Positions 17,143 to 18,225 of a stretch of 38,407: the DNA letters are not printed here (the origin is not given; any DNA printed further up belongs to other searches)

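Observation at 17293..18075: Uncharacterised membrane protein gene embedded between rpsS and rplV in the S10 operon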

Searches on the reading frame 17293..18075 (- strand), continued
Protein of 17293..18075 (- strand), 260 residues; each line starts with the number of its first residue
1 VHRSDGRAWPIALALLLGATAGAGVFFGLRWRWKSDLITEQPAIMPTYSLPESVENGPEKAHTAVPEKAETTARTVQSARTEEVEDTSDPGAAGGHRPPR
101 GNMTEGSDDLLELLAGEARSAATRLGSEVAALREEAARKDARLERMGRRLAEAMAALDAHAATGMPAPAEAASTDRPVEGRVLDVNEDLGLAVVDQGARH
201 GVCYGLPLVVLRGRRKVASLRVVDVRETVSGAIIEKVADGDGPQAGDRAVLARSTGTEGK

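Call 29: fold_search(model_id=the predicted structure, library=pdb)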
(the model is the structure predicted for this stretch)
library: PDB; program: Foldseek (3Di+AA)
matches with E <= 10: 1411; with E <= 0.001: 6
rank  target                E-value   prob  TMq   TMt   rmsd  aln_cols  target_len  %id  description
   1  8z5n_0                5.8e-04  1.00  0.25  0.18   5.0        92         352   18  Cryo-EM structure of the LPHT ring (released 2025-10-22)
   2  8jr0_A                6.6e-04  1.00  0.24  0.12  12.8       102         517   19  Cryo-EM structure of Mycobacterium tuberculosis ATP synthase in complex with TBAJ-587 (released 2024-05-01)
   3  7njk_C                7.0e-04  1.00  0.23  0.12  13.4       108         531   19  Mycobacterium smegmatis ATP synthase state 1a (released 2021-10-27)
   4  7y5c_A                7.8e-04  1.00  0.23  0.12  13.7       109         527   19  Cryo-EM structure of F-ATP synthase from Mycolicibacterium smegmatis (rotational state 2) (released 2022-11-23)
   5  9vkq_A                8.8e-04  1.00  0.23  0.12  12.5       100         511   17  Cryo-EM structure of F-ATP synthase from Mycobacteroides abscessus (Rotational State 2) (released 2026-01-14)
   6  8h9e_F                9.4e-04  1.00  0.23  0.14   3.1        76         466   17  Human ATP synthase F1 domain, state 1 (released 2023-05-31)
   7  9a5z_B                1.1e-03  1.00  0.19  0.18  21.0       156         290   16  Integrative model of YPMB-MREC by crosslinking MS and deep learning (released 2024-09-18)
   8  5b0o_B                1.2e-03  1.00  0.24  0.14  11.4       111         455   19  Structure of the FliH-FliI complex (released 2016-03-23)
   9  9nvm_F                1.3e-03  1.00  0.23  0.14   3.2        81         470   17  ATPase Hybrid F1 with the ancestral core domains Catalytic Dwell (released 2025-11-05)
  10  5b0o_D                1.3e-03  1.00  0.24  0.14  11.6       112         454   18  Structure of the FliH-FliI complex (released 2016-03-23)
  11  9o19_C                1.4e-03  1.00  0.23  0.12  12.7        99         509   14  Pseudomonas aeruginosa ATPase State1 (released 2025-12-10)
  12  2wpd_F                1.5e-03  1.00  0.24  0.14   3.1        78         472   17  The Mg.ADP inhibited state of the yeast F1c10 ATP synthase (released 2010-07-07)
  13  6tmh_A                1.5e-03  1.00  0.23  0.12   9.7       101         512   18  Cryo-EM structure of Toxoplasma gondii mitochondrial ATP synthase dimer, OSCP/F1/c-ring model (released 2020-12-16)
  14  1cow_D                1.6e-03  1.00  0.23  0.13   3.1        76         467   17  BOVINE MITOCHONDRIAL F1-ATPASE COMPLEXED WITH AUROVERTIN B (released 1996-08-17)
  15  6ziq_C                1.6e-03  1.00  0.23  0.62  13.1       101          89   18  bovine ATP synthase stator domain, state 1 (released 2020-09-09)
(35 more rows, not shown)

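Call 31: list_cluster_members(proteins=[P0100, P0145, P0174, P0167, P0033, P0038, P0130, P0084, P0041, P0047])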
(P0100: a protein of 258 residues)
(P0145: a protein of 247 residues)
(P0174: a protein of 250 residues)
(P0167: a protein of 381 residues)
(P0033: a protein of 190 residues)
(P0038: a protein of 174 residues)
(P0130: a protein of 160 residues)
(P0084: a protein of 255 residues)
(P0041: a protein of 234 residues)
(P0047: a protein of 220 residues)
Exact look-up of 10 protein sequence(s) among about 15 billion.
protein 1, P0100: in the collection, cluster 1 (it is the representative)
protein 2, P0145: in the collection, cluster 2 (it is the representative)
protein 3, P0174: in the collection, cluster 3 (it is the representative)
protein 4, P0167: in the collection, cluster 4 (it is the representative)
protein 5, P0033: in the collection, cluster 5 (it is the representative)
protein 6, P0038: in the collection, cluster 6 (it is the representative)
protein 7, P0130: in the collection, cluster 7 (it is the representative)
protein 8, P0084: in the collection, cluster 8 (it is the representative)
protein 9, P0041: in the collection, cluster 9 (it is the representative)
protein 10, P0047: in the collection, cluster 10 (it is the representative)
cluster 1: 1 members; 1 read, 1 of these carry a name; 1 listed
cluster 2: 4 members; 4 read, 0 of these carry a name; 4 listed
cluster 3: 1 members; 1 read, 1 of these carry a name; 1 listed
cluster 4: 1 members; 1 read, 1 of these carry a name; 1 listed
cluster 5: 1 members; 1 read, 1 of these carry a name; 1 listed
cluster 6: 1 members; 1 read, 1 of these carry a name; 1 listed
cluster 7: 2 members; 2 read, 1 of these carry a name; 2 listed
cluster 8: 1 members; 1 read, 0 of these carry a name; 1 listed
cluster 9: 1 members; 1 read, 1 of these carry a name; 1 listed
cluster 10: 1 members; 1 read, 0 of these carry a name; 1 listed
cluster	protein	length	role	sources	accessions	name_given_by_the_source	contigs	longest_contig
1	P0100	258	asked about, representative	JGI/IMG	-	hypothetical protein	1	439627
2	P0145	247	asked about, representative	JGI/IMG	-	-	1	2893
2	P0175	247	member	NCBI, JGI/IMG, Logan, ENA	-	-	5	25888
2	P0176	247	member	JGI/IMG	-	-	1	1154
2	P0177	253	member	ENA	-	-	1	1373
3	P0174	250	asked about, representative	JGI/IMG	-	hypothetical protein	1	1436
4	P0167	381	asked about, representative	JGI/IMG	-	hypothetical protein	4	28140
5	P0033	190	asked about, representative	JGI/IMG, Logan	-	hypothetical protein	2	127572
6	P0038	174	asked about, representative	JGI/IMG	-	hypothetical protein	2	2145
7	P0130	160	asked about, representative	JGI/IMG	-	hypothetical protein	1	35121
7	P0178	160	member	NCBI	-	-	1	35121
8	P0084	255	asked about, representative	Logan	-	-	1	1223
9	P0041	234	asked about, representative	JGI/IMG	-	hypothetical protein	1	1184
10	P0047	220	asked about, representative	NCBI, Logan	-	-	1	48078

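Call 33: search_protein_families(library=pfam, alignment_id=A2, max_evalue=1)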
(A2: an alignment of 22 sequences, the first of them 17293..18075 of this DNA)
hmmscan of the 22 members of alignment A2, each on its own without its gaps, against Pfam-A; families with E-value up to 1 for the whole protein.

A. member 1, window:17293-18075:- (260 aa): 1 family
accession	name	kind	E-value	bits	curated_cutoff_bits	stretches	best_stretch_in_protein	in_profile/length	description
PF01455.23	HupF_HypC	-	0.22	12.2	28.5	1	203-241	2-40/65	HupF/HypC family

B. families by the number of members that match (of 22 scanned): 74 families (the first 25 are shown)
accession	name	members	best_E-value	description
PF16538.11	FlgT_C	7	0.00098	Flagellar assembly protein T, C-terminal domain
PF18504.6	Csm1_N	4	0.033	Csm1 N-terminal domain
PF20492.3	ERM_helical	3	0.0037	Ezrin/radixin/moesin, alpha-helical domain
PF06818.20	Fez1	3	0.15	Fez1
PF01166.23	TSC22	2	0.002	TSC-22/dip/bun family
PF20733.2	LRIM1_dimer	2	0.0047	Dimerization domain in LRIM1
PF25785.1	TPR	2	0.0096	Nucleoprotein TPR-like domain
PF25443.1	ANG-1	2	0.025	ANG-1-like domain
PF04977.20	DivIC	2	0.037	Septum formation initiator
PF11559.13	ADIP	2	0.046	Afadin- and alpha -actinin-Binding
PF06005.17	ZapB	2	0.078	Cell division protein ZapB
PF07200.18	Mod_r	2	0.1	Modifier of rudimentary (Mod(r)) protein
PF21924.1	XRCC4_CC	2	0.18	XRCC4 coiled-coil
PF05622.17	HOOK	1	8.6e-06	HOOK protein coiled-coil region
PF02601.20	Exonuc_VII_L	1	0.0053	Exonuclease VII, large subunit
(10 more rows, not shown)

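Call 34: search_solved_structures(query=A2, max_evalue=10, show_alignments=2)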
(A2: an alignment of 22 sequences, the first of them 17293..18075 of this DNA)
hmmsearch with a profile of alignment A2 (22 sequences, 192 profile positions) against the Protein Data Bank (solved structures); distinct sequences matched with E-value up to 10: 116 (the best 60 are shown).
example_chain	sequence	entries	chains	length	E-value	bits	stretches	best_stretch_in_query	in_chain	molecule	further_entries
5gwm_A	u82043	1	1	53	0.02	17.9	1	41-79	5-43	Metabotropic GABA-B receptor subtype 1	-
5gw0_A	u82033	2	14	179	0.022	17.7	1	42-94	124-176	Sorting nexin-16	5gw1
5x9x_A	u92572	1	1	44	0.026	17.5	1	42-79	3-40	Metabotropic GABA-B receptor subtype 1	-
5fv8_A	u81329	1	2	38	0.026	17.5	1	41-74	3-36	FOSW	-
9vvi_W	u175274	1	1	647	0.031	17.3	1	26-124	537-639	Probable ATP-binding protein YheS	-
2x7a_A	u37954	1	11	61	0.034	17.1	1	47-92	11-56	BONE MARROW STROMAL ANTIGEN 2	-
3mqb_A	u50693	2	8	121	0.049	16.6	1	36-102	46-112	Bone marrow stromal antigen 2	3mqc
2e42_A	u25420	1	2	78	0.05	16.6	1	26-74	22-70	CCAAT/enhancer-binding protein beta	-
6mg3_A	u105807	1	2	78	0.057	16.4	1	27-74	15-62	CCAAT/enhancer-binding protein beta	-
2xg7_A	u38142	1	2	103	0.058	16.4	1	37-102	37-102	BONE MARROW STROMAL ANTIGEN 2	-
1h89_A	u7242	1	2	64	0.059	16.3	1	32-74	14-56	CAAT/ENHANCER BINDING PROTEIN BETA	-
7saf_A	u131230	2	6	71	0.064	16.2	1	44-102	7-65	General control transcription factor GCN4/M protein chimera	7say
7upz_A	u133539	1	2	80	0.065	16.2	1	29-74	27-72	CCAAT/enhancer-binding protein beta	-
2e43_A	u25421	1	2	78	0.065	16.2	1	28-74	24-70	CCAAT/enhancer-binding protein beta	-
1gtw_A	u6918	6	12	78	0.07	16.1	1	29-74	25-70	CAAT/ENHANCER BINDING PROTEIN BETA | CCAAT/ENHANCER BINDING PROTEIN BETA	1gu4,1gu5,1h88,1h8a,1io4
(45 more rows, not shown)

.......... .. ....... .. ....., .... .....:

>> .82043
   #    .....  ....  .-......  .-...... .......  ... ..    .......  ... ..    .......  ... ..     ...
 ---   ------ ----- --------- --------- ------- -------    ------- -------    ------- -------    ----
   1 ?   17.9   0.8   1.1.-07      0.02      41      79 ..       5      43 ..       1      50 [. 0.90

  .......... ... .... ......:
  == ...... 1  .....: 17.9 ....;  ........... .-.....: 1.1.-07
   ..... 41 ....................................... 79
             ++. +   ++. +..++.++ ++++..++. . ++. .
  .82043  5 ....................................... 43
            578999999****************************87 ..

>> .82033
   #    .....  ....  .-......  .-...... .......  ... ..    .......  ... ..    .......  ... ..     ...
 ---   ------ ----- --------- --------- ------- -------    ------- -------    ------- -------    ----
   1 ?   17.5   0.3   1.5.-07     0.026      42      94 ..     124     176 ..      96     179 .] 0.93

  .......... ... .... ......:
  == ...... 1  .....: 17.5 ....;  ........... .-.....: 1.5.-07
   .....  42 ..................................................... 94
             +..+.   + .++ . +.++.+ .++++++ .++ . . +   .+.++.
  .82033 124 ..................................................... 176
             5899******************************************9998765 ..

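Call 45: find_encoding_contigs(protein=P0167, flank=3000, max_places=2)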
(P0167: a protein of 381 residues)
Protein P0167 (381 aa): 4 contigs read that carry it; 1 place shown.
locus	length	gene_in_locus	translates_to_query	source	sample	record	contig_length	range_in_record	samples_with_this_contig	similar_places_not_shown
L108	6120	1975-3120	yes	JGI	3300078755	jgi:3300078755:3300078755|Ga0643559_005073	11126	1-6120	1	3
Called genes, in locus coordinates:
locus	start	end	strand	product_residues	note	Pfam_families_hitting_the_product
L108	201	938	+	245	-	PF01790:LGT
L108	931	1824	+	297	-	PF01479:S4 (faint), PF00849:PseudoU_synth_2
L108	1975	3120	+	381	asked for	-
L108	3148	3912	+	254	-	-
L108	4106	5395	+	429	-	PF00275:EPSP_synthase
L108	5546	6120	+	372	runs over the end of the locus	PF06723:MreB_Mbl, PF00022:Actin (weak), PF11104:PilM_2 (faint), PF00012:HSP70, PF14450:FtsA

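Call 46: find_encoding_contigs(protein=P0130, flank=3000, max_places=1)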
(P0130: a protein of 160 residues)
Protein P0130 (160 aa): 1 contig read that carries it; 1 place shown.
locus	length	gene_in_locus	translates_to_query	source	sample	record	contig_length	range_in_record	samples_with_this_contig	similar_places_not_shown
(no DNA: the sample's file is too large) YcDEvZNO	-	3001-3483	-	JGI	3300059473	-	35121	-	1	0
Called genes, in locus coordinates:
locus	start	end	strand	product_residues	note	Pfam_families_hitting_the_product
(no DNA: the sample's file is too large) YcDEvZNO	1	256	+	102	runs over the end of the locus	PF00338:Ribosomal_S10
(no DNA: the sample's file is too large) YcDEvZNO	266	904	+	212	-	PF00297:Ribosomal_L3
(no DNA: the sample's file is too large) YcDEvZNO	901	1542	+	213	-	PF00573:Ribosomal_L4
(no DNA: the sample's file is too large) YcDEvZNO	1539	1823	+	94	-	PF00276:Ribosomal_L23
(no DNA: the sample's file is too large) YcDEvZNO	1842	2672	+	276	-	PF00181:Ribosomal_L2_N, PF03947:Ribosomal_L2_C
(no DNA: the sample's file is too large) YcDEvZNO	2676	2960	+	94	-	PF00203:Ribosomal_S19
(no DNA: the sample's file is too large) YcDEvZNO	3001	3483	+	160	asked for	-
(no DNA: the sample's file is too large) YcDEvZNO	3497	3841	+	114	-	PF00237:Ribosomal_L22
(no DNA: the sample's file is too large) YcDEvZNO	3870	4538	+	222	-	PF07650:KH_2, PF00189:Ribosomal_S3_C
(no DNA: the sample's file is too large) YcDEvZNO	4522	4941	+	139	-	PF00252:Ribosomal_L16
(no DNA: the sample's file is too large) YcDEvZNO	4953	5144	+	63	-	PF00831:Ribosomal_L29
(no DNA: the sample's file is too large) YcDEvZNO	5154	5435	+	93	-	PF00366:Ribosomal_S17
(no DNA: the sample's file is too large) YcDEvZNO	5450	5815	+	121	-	PF00238:Ribosomal_L14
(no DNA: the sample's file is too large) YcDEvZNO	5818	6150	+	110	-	PF17136:ribosomal_L24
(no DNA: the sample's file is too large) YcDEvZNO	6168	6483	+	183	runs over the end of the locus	PF00281:Ribosomal_L5, PF00673:Ribosomal_L5_C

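Call 71: search_protein_families(library=pfam, proteins=[P0100, P0167, P0033, P0038, P0130, P0022], max_evalue=10)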
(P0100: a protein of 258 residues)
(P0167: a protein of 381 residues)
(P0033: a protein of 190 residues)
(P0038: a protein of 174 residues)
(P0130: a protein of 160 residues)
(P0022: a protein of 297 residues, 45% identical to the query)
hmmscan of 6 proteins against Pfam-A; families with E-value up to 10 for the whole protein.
P0100 (258 aa): 19 families
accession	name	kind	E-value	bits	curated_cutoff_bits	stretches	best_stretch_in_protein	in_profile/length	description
PF14561.12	TPR_20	-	0.0071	17.1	25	1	123-166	31-74/90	Tetratricopeptide repeat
PF16538.11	FlgT_C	-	0.0081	17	27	1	196-222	4-30/77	Flagellar assembly protein T, C-terminal domain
PF19745.5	FUT8_N_cat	-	0.0099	15.1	27.6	1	13-149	20-156/499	Alpha-(1,6)-fucosyltransferase N- and catalytic domains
PF23404.1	FAZ1_C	-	0.014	16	27.6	2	46-63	12-29/35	FAZ1, C-terminal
PF04085.20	MreC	-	0.033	14.4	28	1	191-228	8-43/147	Rod shape-determining protein MreC, barrel core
PF22216.1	Sas-6_C_CC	-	0.055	14.1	27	1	38-61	33-56/57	Spindle assembly abnormal protein 6 homolog, C-terminal coiled coil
PF06818.20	Fez1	-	0.15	12.9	34.4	1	18-137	34-148/199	Fez1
PF23005.1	DUF7032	-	0.16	12.2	27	1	115-158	41-84/115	Domain of unknown function (DUF7032)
PF18719.7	ArlS_N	-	0.17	12.5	27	1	121-169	4-44/140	ArlS sensor domain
PF20492.3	ERM_helical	-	0.32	11.5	40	1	39-145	9-117/120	Ezrin/radixin/moesin, alpha-helical domain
PF09548.15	Spore_III_AB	-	0.34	11.3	32.5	1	35-69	123-157/170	Stage III sporulation protein AB (spore_III_AB)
PF15898.10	PRKG1_interact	-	0.9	10.6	32.4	1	46-132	7-87/101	cGMP-dependent protein kinase interacting domain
PF04859.17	DUF641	-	1.6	9.5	27.6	1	27-86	68-127/127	Plant protein of unknown function (DUF641)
PF14197.11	Cep57_CLD_2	-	1.7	9.2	27.1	1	33-63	35-65/67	Centrosome localisation domain of PPC89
PF16331.10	TolA_bind_tri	-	1.9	9.1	30.1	1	38-69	20-51/76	TolA binding protein trimerisation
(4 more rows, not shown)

P0167 (381 aa): 21 families
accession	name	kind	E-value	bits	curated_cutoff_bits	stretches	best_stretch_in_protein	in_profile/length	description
PF16538.11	FlgT_C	-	0.0005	20.9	27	2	207-232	4-29/77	Flagellar assembly protein T, C-terminal domain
PF00261.25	Tropomyosin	-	0.00051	20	38.6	1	57-160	2-108/242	Tropomyosin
PF12777.12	MT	-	0.0045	16.5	24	2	47-105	228-285/344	Microtubule-binding stalk of dynein motor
PF11213.13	DUF3006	-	0.016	15.9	32.3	1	215-250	30-63/67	Protein of unknown function (DUF3006)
PF06785.16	UPF0242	-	0.018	15.5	33.5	1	8-137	35-148/194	Uncharacterised protein family (UPF0242) N-terminus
PF14578.12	GTP_EFTU_D4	-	0.024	15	23.8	0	320-348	34-62/86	Elongation factor Tu domain 4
PF08581.15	Tup_N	-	0.037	14.8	28.7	1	52-115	2-65/77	Tup N-terminal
PF06419.17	COG6_N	-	0.054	14.1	27.4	2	50-77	36-63/114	Conserved oligomeric complex COG6, N-terminal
PF05701.16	WEMBL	-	0.068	12.3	35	1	46-146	285-385/562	Weak chloroplast movement under blue light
PF01455.23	HupF_HypC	-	0.12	13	28.5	1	336-380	12-47/65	HupF/HypC family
PF14268.11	YoaP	-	0.15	12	25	1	297-312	25-40/44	YoaP-like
PF01166.23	TSC22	-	0.2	12.3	30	1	60-103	13-54/57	TSC-22/dip/bun family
PF02706.20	Wzz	-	0.33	11.7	25.5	1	4-46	15-56/91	Chain length determinant protein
PF05266.19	DUF724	-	0.58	10.4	38.4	1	54-140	95-181/188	Protein of unknown function (DUF724)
PF16526.10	CLZ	-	0.81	10.6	26.7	1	39-92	11-62/71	C-terminal leucine zipper domain of cyclic nucleotide-gated channels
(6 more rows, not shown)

P0033 (190 aa): 7 families
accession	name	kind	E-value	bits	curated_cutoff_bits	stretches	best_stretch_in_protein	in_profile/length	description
PF12325.13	TMF_TATA_bd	-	0.015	15.8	29.1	1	61-95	12-46/115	TATA element modulatory factor 1 TATA binding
PF04977.20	DivIC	-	0.037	14.3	28.9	1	35-74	12-51/80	Septum formation initiator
PF11559.13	ADIP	-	0.046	14.2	34.3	1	51-95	56-100/151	Afadin- and alpha -actinin-Binding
PF16888.10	YwqH-like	-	0.057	14.1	33.7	1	57-89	84-116/123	YwqH-like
PF16538.11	FlgT_C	-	0.084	13.8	27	1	124-148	3-27/77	Flagellar assembly protein T, C-terminal domain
PF25078.1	DUF7801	-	0.16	12.6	33.2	1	53-102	7-56/155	Domain of unknown function (DUF7801)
PF12168.13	DNA_pol3_tau_4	-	0.23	12.3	25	1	42-107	12-73/82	DNA polymerase III subunits tau domain IV DnaB-binding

P0038 (174 aa): 6 families
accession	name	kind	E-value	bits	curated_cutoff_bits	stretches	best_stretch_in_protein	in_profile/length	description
PF24277.2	DmsR_N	-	0.011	16.3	27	1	12-63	87-137/143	DmsR, N-terminal domain-like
PF02183.23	HALZ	-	0.013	16.1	28.1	1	40-58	24-42/43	Homeobox associated leucine zipper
PF19678.4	DUF6180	-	0.026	15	26.9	1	71-152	5-87/102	Family of unknown function (DUF6180)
PF17815.7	PDZ_3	-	0.042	14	22.8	1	10-64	59-113/145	PDZ domain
PF20733.2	LRIM1_dimer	-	0.11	12.8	35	1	40-77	65-102/187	Dimerization domain in LRIM1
PF18504.6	Csm1_N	-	0.21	12.4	26.3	1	32-73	17-58/70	Csm1 N-terminal domain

P0130 (160 aa): 0 families

P0022 (297 aa): 2 families
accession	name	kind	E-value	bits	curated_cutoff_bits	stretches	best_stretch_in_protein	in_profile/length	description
PF18504.6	Csm1_N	-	0.033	15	26.3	1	155-202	20-67/70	Csm1 N-terminal domain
PF06005.17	ZapB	-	0.12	13.3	31.5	1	165-200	21-56/71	Cell division protein ZapB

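Call 73: find_encoding_contigs(protein=P0167, flank=10000, max_places=3)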
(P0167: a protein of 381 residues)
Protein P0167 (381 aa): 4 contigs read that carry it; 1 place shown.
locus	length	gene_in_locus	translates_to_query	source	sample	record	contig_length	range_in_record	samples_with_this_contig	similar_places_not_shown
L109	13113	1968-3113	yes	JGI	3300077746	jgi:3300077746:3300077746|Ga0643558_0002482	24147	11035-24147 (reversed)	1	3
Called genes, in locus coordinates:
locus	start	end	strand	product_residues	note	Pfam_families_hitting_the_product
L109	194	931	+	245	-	PF01790:LGT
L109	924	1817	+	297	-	PF01479:S4 (faint), PF00849:PseudoU_synth_2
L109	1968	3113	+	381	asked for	-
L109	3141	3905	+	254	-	-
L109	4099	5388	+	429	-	PF00275:EPSP_synthase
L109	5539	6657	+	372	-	PF06723:MreB_Mbl, PF00022:Actin (weak), PF11104:PilM_2 (faint), PF00012:HSP70, PF14450:FtsA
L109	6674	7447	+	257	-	PF04085:MreC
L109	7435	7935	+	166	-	-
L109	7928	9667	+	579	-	PF03717:PBP_dimer, PF00905:Transpeptidase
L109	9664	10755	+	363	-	PF01098:FTSW_RODA_SPOVE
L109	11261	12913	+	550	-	PF19864:Radical_SAM_N2, PF04055:Radical_SAM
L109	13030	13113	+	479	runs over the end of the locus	PF00672:HAMP, PF13185:GAF_2, PF01590:GAF, PF00990:GGDEF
